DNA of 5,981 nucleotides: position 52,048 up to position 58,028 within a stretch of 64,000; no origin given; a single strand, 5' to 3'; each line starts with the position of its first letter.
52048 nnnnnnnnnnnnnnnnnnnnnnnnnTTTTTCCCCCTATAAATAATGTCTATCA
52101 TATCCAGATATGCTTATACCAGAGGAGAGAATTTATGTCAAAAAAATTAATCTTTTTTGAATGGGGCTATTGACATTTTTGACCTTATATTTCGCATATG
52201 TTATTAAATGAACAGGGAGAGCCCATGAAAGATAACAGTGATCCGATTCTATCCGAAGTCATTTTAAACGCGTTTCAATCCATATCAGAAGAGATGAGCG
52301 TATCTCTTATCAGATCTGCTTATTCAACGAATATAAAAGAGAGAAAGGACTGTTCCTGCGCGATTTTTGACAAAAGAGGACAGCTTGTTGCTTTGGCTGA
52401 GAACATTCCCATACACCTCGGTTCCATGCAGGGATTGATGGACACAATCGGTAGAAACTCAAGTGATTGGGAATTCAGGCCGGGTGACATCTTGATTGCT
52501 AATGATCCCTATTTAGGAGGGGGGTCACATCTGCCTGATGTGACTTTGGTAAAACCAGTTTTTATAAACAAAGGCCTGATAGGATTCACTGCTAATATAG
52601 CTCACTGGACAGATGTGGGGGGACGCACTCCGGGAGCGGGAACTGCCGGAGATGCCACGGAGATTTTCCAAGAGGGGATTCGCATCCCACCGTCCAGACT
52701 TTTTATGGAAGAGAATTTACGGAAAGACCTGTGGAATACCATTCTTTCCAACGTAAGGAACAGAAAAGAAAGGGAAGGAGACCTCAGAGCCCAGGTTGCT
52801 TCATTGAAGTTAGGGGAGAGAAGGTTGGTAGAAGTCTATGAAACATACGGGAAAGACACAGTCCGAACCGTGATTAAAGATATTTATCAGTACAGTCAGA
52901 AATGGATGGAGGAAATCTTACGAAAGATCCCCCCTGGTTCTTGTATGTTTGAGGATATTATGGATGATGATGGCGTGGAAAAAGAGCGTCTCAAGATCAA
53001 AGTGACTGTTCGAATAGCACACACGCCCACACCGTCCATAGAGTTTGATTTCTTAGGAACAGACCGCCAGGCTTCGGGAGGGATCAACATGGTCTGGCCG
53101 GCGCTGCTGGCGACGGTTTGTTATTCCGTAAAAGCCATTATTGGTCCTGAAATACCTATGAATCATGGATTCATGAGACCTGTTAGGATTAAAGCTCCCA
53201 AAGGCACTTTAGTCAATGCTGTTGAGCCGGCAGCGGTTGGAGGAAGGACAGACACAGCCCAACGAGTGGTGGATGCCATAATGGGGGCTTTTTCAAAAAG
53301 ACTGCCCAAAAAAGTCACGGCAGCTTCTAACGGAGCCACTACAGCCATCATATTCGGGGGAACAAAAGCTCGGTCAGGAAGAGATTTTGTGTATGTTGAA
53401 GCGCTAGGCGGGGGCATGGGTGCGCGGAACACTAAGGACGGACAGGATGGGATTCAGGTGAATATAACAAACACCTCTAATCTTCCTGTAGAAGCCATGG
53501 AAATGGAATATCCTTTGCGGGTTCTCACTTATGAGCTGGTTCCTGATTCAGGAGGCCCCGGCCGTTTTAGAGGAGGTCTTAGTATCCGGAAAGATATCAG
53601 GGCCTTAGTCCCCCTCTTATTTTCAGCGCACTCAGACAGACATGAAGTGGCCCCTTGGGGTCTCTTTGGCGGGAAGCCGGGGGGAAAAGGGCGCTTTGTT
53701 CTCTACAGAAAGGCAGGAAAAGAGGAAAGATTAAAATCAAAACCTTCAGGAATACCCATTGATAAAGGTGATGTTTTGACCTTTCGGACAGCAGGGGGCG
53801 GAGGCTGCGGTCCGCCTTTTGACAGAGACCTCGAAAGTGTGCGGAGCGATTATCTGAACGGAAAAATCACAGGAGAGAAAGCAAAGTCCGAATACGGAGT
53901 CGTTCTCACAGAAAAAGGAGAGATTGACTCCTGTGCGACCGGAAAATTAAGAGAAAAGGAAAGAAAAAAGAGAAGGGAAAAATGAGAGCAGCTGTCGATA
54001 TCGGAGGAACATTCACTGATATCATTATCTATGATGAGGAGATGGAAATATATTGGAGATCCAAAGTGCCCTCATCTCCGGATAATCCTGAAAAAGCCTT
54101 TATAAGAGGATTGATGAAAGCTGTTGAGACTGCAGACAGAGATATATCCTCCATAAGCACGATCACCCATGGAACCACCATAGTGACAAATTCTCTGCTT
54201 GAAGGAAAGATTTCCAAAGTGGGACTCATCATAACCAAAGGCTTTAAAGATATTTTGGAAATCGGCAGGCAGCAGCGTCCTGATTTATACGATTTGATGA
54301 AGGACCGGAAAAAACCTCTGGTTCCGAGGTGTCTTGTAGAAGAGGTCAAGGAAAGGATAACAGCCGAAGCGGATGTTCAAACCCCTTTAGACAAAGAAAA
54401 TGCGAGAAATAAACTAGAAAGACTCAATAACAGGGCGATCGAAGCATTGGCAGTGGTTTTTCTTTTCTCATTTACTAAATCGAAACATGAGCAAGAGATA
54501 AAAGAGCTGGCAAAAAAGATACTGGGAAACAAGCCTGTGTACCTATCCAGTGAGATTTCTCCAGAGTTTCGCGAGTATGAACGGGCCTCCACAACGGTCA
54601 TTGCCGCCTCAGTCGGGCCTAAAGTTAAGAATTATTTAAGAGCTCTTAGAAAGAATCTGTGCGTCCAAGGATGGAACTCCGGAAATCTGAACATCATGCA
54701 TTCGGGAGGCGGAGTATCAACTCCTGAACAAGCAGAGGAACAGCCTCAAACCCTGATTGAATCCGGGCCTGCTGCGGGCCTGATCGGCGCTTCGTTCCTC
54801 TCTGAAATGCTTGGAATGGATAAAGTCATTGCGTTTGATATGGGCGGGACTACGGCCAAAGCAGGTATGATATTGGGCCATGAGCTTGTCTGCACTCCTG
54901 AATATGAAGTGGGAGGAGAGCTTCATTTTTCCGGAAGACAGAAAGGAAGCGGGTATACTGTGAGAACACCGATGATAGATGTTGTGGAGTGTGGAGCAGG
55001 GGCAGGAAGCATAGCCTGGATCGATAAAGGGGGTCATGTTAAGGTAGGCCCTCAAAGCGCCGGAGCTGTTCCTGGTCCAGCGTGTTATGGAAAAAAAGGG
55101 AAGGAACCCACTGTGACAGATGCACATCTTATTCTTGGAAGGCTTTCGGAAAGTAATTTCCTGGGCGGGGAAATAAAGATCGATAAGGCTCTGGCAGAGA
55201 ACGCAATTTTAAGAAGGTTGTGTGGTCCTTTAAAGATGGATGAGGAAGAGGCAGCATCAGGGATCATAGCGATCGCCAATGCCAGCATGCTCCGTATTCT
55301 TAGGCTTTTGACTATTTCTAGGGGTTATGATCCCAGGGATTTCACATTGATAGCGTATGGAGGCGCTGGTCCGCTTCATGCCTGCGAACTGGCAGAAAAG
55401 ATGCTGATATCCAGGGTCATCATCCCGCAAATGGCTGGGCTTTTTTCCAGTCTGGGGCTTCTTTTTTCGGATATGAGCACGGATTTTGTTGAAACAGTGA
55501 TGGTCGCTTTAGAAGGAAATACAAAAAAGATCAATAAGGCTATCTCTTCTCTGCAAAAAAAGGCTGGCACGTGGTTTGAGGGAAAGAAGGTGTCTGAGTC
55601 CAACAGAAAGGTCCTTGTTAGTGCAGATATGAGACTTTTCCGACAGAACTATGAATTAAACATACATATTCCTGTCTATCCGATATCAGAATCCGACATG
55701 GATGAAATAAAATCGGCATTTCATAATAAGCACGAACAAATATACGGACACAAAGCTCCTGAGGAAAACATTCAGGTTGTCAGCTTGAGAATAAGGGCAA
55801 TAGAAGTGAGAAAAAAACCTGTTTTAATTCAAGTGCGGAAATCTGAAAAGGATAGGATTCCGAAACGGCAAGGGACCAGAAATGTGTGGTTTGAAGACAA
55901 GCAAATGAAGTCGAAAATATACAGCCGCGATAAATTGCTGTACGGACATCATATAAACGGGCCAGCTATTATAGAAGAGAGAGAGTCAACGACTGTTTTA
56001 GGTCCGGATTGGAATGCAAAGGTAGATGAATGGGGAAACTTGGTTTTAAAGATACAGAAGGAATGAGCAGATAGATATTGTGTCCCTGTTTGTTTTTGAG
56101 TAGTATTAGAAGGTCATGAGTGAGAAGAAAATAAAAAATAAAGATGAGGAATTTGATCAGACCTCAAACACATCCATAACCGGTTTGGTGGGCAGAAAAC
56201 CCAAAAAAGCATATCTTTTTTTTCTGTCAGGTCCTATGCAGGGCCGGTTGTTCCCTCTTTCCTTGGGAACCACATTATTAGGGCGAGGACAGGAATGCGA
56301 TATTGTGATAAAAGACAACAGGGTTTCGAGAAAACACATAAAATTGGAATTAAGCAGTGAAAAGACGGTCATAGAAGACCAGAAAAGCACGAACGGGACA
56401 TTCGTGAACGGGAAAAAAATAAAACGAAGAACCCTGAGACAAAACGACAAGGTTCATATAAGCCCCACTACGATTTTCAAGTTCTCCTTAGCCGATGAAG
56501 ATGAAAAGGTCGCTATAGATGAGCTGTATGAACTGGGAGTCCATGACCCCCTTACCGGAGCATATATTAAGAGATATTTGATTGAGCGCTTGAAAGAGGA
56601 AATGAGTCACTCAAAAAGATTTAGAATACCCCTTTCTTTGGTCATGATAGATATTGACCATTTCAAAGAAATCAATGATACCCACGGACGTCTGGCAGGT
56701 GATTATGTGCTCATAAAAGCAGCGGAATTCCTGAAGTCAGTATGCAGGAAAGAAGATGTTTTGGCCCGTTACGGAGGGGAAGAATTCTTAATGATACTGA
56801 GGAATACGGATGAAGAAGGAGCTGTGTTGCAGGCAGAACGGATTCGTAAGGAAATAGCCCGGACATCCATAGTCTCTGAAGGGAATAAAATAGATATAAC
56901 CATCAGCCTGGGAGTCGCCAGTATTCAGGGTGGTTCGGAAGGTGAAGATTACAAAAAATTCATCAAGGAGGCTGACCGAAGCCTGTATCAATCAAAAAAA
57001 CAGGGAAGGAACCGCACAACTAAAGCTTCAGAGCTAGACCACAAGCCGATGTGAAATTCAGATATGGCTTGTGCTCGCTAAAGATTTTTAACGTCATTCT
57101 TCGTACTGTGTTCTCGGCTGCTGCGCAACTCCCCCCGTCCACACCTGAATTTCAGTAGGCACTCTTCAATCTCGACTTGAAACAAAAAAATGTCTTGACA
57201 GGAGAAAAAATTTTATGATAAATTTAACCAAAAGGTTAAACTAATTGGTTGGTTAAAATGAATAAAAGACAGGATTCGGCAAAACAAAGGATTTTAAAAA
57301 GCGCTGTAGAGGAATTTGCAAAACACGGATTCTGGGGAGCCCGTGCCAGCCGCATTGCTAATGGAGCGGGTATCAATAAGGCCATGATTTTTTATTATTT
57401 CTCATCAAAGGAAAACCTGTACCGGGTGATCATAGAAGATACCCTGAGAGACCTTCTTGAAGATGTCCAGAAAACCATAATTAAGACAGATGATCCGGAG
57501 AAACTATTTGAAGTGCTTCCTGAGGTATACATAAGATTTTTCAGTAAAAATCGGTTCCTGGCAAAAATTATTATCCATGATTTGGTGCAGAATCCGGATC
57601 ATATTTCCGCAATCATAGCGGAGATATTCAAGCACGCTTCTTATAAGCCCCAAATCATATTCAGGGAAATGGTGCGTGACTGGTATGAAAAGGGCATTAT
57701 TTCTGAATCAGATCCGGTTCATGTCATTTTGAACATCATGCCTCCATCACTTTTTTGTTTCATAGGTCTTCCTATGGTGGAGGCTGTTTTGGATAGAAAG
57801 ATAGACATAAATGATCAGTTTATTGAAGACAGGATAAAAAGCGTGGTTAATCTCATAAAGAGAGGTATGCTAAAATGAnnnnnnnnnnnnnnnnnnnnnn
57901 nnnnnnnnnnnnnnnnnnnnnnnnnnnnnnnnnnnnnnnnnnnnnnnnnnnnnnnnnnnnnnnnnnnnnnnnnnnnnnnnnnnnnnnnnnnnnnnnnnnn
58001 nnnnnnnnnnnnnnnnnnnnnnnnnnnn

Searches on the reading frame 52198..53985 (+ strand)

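Call 71: search_protein_families(library=pfam, proteins=[window:52198-53985:+])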
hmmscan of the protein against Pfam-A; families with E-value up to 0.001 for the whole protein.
window:52198-53985:+ (595 aa): 1 family
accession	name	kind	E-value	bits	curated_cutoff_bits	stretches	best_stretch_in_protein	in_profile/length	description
PF02538.19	Hydantoinase_B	-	5.6e-183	609.5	26.8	1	15-540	1-519/519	Hydantoinase B/oxoprolinase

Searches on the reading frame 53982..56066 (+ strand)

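Call 71: search_protein_families(library=pfam, proteins=[window:53982-56066:+])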
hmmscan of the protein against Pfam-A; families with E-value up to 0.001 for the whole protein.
window:53982-56066:+ (694 aa): 4 families
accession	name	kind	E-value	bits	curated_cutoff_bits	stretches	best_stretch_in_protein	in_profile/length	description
PF01968.24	Hydantoinase_A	-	5.3e-90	302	22.9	1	201-500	1-289/291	Hydantoinase/oxoprolinase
PF05378.19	Hydant_A_N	-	4.6e-53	180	25.2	1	4-180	3-175/176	Hydantoinase/oxoprolinase N-terminal region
PF19278.4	Hydant_A_C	-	9.7e-21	74.5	21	1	513-686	10-187/193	Hydantoinase/oxoprolinase C-terminal domain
PF00480.26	ROK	-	0.00024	21.1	22.9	1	3-64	2-63/294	ROK family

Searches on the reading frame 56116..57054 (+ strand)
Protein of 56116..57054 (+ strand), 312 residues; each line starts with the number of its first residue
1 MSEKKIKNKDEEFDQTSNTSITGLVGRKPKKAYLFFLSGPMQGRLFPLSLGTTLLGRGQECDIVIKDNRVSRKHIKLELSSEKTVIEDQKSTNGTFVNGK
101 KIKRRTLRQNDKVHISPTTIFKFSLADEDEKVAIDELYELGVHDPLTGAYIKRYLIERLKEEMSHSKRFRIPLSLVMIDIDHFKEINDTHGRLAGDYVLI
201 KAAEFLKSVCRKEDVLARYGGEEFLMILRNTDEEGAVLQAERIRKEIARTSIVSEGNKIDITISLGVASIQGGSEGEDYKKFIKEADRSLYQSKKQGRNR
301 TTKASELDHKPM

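Call 71: search_protein_families(library=pfam, proteins=[window:56116-57054:+])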
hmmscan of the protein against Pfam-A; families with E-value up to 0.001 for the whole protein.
window:56116-57054:+ (312 aa): 3 families
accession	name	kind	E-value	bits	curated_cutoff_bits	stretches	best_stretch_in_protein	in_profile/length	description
PF00990.26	GGDEF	-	1.1e-43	149.2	23.8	1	143-300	3-161/161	Diguanylate cyclase, GGDEF domain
PF16697.10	Yop-YscD_cpl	-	3.5e-19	69.3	33.2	1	36-118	2-86/94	Inner membrane component of T3SS, cytoplasmic domain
PF00498.31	FHA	-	3.4e-18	66.3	20.7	1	54-115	2-66/67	FHA domain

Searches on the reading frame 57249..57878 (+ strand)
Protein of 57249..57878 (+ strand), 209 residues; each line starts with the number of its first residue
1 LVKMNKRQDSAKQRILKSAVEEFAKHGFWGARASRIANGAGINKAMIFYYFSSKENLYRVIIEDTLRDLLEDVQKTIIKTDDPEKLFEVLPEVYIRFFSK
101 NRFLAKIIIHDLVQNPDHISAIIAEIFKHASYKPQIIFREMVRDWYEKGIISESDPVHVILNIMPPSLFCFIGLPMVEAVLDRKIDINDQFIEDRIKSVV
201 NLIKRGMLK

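Call 71: search_protein_families(library=pfam, proteins=[window:57249-57878:+])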
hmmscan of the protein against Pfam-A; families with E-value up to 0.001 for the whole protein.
window:57249-57878:+ (209 aa): 1 family
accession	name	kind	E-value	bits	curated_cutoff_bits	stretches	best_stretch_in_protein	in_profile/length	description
PF00440.29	TetR_N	-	1.6e-11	44.2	24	1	15-59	1-45/47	Bacterial regulatory proteins, tetR family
